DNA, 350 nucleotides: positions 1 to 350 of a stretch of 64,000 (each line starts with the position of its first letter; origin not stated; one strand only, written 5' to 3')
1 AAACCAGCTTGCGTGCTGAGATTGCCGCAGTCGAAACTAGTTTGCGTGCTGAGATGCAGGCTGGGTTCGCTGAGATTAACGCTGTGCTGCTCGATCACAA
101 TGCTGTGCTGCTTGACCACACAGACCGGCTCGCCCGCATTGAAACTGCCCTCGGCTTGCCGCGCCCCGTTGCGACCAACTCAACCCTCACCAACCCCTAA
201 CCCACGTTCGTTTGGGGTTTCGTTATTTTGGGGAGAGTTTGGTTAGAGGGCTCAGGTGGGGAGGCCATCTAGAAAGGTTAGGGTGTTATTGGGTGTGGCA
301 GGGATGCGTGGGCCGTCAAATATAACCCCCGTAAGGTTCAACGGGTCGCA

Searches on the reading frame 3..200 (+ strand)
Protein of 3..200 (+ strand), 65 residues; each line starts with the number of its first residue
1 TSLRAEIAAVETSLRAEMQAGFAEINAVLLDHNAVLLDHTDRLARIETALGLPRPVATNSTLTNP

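Call 4: search_protein_families(library=pfam, proteins=[window:3-200:+], max_evalue=1)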
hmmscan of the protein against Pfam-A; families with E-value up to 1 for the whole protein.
window:3-200:+ (65 aa): 1 family
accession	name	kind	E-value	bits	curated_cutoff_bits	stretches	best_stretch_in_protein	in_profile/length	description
PF05465.18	Halo_GVPC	-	0.26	12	22.4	1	2-23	3-23/32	Halobacterial gas vesicle protein C (GVPC) repeat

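Call 5: search_protein_families(library=ncbifam, proteins=[window:3-200:+], max_evalue=1)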
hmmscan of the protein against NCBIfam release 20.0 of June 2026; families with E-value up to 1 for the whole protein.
window:3-200:+ (65 aa): 0 families
